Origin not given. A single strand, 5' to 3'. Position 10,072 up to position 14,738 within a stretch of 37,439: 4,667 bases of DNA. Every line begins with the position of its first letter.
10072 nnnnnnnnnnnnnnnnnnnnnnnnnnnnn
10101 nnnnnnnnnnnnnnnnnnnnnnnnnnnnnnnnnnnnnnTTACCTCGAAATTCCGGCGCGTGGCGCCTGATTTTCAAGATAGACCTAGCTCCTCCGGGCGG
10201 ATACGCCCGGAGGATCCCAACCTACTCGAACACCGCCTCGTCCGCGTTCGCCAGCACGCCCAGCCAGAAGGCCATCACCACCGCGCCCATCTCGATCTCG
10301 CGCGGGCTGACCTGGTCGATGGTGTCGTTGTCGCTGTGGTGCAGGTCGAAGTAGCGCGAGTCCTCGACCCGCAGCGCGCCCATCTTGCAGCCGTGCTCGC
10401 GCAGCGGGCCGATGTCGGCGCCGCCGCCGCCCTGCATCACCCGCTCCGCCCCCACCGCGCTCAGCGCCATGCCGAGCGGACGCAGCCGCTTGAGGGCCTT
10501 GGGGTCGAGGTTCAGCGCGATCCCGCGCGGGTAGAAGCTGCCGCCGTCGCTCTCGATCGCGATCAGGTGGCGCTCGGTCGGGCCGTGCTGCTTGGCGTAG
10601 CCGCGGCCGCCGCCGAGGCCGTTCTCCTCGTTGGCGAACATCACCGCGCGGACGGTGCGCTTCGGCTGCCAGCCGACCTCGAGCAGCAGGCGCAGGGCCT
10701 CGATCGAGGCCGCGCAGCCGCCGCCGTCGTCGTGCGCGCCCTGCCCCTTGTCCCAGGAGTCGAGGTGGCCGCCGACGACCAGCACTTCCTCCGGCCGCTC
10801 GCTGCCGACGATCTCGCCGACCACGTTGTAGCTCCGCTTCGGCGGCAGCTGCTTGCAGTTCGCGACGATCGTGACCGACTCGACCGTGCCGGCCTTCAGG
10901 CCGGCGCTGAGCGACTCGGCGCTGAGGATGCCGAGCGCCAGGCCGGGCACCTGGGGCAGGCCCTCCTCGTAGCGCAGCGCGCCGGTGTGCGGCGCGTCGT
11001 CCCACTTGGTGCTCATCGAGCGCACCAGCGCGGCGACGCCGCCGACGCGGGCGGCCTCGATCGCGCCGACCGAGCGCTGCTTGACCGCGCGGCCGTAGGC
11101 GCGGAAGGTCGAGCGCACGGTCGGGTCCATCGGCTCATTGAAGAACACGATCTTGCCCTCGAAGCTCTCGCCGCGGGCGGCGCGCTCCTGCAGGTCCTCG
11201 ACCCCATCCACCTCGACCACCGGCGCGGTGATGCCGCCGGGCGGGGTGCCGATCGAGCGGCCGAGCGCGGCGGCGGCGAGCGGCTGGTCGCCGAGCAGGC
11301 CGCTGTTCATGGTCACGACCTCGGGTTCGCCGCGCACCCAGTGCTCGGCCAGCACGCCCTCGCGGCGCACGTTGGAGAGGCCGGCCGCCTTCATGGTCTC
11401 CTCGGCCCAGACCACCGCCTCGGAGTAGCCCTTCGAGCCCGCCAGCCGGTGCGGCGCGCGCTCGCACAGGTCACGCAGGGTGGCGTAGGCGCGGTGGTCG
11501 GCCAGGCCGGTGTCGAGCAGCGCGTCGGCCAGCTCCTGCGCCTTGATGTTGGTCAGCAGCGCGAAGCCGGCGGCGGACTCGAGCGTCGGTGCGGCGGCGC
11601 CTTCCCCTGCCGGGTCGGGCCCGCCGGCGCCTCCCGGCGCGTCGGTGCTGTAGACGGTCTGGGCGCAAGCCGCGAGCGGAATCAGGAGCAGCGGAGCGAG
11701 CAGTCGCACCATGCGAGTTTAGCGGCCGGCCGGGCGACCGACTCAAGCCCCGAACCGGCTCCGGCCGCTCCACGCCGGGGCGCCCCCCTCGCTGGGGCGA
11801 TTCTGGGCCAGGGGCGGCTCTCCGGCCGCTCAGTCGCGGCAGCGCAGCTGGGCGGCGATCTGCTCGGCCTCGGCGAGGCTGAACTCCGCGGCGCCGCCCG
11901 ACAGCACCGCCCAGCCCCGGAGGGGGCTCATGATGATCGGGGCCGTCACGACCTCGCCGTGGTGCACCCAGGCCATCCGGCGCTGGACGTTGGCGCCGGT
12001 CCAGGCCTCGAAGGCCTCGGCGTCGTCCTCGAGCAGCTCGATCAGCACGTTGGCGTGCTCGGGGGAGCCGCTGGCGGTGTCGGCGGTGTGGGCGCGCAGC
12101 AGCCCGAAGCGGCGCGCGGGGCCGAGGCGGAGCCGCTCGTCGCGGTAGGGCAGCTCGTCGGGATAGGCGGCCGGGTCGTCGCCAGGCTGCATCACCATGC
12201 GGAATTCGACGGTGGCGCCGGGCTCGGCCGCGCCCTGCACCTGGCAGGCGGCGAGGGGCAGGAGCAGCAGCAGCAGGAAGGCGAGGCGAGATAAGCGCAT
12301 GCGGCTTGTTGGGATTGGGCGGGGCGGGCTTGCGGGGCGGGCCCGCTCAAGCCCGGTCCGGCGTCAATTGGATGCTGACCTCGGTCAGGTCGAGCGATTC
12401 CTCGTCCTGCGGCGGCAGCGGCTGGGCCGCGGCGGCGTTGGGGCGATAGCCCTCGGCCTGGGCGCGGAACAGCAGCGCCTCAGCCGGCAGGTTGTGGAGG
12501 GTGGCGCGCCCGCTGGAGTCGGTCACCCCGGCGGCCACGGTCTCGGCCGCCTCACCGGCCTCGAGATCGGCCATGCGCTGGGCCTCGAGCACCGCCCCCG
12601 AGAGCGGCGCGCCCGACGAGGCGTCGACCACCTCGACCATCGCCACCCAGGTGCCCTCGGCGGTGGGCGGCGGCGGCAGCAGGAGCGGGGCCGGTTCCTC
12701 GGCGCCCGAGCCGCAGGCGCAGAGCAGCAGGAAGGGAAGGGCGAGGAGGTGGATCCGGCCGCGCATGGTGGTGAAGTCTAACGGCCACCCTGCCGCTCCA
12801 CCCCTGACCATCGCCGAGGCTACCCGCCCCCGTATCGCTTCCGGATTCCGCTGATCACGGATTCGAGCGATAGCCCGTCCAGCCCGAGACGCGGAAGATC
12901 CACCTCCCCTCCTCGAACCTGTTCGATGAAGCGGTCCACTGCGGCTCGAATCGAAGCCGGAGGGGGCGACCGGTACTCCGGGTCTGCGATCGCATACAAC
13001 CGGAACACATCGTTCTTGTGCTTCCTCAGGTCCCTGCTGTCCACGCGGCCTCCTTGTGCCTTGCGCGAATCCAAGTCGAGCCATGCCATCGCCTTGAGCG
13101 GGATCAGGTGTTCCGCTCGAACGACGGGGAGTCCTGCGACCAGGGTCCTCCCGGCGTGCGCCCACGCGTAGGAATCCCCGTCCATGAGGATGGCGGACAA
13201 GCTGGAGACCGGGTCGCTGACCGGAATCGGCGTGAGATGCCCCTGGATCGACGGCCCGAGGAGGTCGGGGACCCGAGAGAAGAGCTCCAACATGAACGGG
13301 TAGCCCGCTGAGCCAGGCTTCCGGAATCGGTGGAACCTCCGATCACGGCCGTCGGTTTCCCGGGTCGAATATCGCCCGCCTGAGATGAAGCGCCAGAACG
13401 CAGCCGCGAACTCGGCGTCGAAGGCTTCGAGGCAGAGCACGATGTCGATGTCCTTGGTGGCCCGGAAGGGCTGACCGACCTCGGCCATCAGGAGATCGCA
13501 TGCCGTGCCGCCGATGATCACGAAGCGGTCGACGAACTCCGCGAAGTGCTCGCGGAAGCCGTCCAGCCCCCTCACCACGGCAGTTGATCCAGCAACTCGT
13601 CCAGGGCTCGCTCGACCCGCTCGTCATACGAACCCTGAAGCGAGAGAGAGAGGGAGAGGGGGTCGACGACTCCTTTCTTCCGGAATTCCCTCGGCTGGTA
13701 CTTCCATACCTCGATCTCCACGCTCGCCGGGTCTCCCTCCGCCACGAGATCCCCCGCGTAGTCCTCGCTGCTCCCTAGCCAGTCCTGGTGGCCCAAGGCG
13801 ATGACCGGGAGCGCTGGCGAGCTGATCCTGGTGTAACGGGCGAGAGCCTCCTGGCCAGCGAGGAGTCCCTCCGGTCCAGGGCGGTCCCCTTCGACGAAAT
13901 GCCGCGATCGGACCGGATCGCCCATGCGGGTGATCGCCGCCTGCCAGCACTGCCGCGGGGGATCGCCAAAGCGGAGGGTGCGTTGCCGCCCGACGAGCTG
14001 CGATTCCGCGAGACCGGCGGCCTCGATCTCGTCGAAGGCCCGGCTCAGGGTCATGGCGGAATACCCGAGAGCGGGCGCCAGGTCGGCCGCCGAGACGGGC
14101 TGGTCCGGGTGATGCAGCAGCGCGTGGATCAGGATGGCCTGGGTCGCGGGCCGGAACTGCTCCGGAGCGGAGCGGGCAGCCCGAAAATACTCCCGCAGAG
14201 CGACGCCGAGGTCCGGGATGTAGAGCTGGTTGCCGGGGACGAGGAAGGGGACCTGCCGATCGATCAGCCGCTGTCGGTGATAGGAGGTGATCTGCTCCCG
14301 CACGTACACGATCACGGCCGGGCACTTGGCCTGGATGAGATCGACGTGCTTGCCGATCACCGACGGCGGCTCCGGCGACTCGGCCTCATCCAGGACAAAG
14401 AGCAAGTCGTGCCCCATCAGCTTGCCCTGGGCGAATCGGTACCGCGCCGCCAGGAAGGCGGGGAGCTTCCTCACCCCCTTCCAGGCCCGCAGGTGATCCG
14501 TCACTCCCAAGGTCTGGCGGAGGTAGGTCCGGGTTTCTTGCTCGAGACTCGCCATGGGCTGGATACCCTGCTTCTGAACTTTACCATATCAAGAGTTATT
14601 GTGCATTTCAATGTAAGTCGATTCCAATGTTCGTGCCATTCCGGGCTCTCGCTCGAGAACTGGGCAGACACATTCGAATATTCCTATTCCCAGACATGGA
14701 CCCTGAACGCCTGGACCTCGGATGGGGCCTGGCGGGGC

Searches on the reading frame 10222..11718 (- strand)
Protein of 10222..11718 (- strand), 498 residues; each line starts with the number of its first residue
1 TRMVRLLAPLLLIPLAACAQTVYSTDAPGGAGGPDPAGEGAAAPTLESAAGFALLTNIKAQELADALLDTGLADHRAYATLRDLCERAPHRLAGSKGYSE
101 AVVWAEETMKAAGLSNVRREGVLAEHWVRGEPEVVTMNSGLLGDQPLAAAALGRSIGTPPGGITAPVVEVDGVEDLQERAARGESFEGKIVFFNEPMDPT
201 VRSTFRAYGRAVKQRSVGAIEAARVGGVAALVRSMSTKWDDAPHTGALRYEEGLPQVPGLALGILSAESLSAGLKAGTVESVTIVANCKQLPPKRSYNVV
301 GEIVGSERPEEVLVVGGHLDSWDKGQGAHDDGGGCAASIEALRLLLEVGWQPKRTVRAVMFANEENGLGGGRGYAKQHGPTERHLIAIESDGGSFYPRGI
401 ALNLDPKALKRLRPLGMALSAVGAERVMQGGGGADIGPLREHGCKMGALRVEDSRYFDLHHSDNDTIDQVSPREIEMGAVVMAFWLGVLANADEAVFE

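Call 10: search_protein_families(library=pfam, proteins=[window:10222-11718:-], max_evalue=0.001)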
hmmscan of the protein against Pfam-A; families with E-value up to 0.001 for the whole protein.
window:10222-11718:- (498 aa): 2 families
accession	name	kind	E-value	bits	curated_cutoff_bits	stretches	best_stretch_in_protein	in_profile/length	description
PF04389.22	Peptidase_M28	-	4.3e-25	89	21.3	1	298-477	1-184/193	Peptidase family M28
PF01546.33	Peptidase_M20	-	4.2e-06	27.2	24.6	1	325-379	30-82/206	Peptidase family M20/M25/M40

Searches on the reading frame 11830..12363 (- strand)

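Call 58: search_protein_families(library=pfam, proteins=[window:11830-12363:-], max_evalue=0.001)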
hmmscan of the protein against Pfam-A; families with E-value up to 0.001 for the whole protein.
window:11830-12363:- (177 aa): 1 family
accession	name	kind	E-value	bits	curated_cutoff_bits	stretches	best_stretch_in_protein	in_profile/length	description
PF22599.2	SecDF_P1_head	-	9.4e-10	38.8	27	1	102-174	38-108/114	SecDF, P1 head subdomain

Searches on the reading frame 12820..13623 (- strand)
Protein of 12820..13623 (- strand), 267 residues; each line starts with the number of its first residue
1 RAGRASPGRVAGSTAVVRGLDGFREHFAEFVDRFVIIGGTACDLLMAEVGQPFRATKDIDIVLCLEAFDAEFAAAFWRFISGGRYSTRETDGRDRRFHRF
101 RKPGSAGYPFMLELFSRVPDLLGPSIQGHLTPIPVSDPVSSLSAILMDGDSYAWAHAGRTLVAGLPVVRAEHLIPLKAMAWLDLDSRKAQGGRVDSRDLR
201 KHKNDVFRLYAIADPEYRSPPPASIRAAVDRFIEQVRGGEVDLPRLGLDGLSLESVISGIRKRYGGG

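Call 10: search_protein_families(library=pfam, proteins=[window:12820-13623:-], max_evalue=0.001)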
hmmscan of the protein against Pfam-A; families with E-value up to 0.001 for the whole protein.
window:12820-13623:- (267 aa): 1 family
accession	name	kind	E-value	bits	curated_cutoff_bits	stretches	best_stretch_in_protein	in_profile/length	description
PF08843.17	AbiEii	-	1.6e-05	25.4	22.5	1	28-211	9-170/238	Nucleotidyl transferase AbiEii toxin, Type IV TA system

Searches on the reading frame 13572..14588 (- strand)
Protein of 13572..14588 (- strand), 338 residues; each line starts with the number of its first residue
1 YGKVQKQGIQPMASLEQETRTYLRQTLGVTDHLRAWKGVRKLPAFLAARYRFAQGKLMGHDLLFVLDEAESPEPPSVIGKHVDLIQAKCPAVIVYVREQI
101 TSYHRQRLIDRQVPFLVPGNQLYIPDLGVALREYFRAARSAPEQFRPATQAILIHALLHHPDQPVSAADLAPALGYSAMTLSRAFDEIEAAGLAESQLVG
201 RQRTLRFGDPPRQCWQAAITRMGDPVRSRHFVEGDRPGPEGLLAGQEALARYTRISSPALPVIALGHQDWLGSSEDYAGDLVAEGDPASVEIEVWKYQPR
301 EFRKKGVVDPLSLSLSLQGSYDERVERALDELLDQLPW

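Call 10: search_protein_families(library=pfam, proteins=[window:13572-14588:-], max_evalue=0.001)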
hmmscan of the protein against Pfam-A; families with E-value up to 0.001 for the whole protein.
window:13572-14588:- (338 aa): 1 family
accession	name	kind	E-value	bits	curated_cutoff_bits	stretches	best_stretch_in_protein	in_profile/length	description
PF12802.13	MarR_2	-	2.9e-07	31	27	1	148-197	5-53/61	MarR family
